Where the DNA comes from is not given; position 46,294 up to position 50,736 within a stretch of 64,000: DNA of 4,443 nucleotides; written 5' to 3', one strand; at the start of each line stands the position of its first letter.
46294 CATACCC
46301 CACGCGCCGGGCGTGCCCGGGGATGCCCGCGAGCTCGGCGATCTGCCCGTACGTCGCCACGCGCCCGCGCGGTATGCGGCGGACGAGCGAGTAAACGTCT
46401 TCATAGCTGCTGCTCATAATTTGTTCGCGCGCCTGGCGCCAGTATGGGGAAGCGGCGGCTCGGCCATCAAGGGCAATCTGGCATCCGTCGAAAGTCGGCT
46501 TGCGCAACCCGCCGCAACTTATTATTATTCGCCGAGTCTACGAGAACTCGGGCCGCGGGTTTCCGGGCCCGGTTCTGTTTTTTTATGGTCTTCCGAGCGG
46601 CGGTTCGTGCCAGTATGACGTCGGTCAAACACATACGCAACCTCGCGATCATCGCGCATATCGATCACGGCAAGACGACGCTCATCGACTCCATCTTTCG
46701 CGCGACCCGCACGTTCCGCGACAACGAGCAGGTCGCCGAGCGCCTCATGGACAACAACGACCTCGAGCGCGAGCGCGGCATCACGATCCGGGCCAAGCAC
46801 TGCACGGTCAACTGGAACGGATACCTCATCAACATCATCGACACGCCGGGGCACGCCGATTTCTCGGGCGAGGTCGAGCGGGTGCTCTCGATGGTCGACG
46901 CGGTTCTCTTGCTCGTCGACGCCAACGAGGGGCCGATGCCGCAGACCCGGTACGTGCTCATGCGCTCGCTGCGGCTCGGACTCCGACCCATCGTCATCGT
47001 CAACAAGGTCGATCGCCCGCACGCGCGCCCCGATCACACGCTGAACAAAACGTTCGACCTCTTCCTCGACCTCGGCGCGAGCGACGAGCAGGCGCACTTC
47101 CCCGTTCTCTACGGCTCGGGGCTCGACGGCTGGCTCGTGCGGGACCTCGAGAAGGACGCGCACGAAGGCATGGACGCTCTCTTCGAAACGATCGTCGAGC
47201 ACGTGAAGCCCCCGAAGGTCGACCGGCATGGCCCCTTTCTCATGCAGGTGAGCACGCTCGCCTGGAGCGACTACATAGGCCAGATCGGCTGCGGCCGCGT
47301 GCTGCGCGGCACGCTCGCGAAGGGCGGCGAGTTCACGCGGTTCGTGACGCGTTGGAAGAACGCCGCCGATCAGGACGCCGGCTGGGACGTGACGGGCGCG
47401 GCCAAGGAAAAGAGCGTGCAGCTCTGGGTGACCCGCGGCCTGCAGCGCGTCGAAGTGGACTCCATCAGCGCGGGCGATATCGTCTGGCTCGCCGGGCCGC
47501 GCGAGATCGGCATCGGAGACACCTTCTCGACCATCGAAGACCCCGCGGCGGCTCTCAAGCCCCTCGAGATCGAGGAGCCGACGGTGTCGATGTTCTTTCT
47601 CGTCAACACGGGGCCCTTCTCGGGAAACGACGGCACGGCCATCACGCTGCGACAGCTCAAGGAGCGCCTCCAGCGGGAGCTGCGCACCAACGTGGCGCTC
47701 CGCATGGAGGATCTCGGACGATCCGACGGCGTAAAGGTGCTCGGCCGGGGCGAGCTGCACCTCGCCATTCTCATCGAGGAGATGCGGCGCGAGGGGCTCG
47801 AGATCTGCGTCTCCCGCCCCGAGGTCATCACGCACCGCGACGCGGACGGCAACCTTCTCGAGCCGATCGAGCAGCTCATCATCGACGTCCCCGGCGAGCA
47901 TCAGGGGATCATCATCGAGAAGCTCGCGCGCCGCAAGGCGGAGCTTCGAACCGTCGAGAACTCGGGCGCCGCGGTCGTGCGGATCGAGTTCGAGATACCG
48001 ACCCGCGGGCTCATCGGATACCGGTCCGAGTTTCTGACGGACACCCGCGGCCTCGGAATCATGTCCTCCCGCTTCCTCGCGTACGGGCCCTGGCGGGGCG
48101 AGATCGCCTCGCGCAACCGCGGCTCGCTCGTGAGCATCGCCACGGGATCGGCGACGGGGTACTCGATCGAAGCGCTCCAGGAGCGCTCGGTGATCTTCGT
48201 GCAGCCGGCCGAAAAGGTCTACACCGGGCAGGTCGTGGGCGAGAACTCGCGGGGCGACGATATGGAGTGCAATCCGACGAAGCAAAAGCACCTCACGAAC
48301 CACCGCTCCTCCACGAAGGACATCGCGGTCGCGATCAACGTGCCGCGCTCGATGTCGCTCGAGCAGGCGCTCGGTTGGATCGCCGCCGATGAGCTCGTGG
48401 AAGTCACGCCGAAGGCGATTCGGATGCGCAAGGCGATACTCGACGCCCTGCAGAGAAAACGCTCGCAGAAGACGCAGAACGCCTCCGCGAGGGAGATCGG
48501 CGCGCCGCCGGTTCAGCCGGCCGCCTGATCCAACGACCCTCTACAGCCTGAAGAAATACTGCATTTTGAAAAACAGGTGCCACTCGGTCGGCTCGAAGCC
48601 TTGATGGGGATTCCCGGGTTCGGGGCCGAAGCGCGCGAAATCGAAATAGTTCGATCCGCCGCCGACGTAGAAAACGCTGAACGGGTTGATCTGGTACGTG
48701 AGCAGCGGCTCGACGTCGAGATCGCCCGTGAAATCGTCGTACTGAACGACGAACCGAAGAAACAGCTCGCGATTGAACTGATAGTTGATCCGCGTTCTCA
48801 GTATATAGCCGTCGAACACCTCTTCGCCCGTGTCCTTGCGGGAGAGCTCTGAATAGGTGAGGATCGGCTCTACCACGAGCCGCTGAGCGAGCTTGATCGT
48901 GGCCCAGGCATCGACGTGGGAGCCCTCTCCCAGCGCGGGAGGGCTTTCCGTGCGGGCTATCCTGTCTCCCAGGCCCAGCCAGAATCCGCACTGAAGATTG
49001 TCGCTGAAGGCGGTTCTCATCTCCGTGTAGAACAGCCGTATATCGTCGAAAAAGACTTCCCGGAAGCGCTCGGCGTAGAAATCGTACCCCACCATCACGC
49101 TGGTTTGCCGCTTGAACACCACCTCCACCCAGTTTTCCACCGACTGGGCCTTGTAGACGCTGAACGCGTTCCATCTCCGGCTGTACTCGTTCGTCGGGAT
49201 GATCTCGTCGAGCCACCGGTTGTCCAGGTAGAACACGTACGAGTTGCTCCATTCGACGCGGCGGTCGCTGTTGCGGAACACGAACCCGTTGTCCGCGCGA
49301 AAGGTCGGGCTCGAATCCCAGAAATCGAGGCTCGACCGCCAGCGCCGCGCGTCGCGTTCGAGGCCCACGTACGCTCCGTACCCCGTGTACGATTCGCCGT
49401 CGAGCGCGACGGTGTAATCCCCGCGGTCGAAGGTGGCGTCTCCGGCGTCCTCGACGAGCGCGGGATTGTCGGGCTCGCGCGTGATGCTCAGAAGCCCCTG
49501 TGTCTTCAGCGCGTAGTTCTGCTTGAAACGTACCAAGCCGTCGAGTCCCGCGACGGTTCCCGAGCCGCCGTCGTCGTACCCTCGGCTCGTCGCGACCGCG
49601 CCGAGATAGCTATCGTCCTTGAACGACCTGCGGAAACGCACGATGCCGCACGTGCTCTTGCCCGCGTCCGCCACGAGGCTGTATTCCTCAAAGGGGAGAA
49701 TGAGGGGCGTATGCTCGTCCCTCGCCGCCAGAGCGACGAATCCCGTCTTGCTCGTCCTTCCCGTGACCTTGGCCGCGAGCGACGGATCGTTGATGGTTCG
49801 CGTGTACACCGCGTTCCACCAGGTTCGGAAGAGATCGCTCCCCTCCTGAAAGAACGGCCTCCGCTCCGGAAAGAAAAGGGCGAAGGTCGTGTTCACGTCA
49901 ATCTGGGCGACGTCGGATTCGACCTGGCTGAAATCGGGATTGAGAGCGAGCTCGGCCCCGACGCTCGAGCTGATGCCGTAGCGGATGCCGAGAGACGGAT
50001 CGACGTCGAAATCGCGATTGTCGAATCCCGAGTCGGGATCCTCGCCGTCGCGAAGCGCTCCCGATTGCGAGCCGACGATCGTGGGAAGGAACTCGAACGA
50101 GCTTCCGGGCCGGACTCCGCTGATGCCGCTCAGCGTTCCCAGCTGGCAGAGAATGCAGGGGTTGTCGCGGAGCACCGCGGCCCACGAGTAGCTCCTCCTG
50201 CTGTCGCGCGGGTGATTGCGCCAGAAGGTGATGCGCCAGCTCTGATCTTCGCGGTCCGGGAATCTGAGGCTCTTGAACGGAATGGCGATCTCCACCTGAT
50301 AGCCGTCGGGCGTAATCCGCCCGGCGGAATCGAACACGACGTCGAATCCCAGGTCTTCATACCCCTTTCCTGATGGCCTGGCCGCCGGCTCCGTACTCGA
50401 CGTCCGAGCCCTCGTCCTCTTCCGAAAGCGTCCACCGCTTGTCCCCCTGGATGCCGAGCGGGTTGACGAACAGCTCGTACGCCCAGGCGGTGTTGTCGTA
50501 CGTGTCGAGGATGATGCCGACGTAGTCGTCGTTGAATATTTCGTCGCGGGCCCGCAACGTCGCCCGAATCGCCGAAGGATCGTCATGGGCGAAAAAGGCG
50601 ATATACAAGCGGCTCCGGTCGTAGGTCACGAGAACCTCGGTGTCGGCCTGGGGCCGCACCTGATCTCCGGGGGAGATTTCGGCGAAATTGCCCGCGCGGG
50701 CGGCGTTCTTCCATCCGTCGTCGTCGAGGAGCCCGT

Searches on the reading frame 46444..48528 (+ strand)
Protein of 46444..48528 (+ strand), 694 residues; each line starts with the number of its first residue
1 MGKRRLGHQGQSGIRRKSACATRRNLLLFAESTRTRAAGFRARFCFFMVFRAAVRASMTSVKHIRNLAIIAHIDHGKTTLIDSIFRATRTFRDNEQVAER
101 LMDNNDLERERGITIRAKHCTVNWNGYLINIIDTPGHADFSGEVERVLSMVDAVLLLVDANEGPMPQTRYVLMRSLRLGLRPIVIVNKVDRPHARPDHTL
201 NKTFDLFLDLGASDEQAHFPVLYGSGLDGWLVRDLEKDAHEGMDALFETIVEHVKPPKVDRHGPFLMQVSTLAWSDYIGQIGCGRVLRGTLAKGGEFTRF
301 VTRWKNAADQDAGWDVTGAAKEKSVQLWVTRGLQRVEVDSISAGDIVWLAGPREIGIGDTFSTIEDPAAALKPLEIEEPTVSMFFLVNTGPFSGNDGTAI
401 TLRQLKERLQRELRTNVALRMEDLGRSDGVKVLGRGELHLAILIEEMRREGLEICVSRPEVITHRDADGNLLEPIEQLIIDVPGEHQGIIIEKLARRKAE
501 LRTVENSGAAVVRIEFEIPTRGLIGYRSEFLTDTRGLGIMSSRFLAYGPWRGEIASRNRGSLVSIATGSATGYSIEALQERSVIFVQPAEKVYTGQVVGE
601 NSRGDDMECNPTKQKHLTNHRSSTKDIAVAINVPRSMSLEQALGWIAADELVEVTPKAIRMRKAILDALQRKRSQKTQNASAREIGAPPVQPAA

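Call 43: search_protein_families(library=pfam, proteins=[window:46444-48528:+], max_evalue=0.001)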
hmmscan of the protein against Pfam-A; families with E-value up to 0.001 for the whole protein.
window:46444-48528:+ (694 aa): 4 families
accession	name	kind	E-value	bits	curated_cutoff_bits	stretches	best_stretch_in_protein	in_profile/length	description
PF00009.33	GTP_EFTU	-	1.7e-56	191.3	26.5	1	62-255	1-187/188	Elongation factor Tu GTP binding domain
PF21018.2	BipA_C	-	2e-42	143.8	23.8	1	559-667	1-109/110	TypA/BipA C-terminal domain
PF00679.30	EFG_C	-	5.1e-21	75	27.9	1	471-557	2-88/89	Elongation factor G C-terminus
PF01926.29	MMR_HSR1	-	5.7e-06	26.9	21.9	1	73-188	8-113/113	50S ribosome-binding GTPase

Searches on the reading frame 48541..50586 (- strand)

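Call 43: search_protein_families(library=pfam, proteins=[window:48541-50586:-], max_evalue=0.001)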
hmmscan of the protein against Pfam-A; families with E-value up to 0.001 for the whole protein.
window:48541-50586:- (681 aa): 1 family
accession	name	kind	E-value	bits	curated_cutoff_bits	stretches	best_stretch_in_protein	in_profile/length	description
PF19313.5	DUF5916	-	8.7e-14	51.6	22.6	1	192-265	23-94/572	Domain of unknown function (DUF5916)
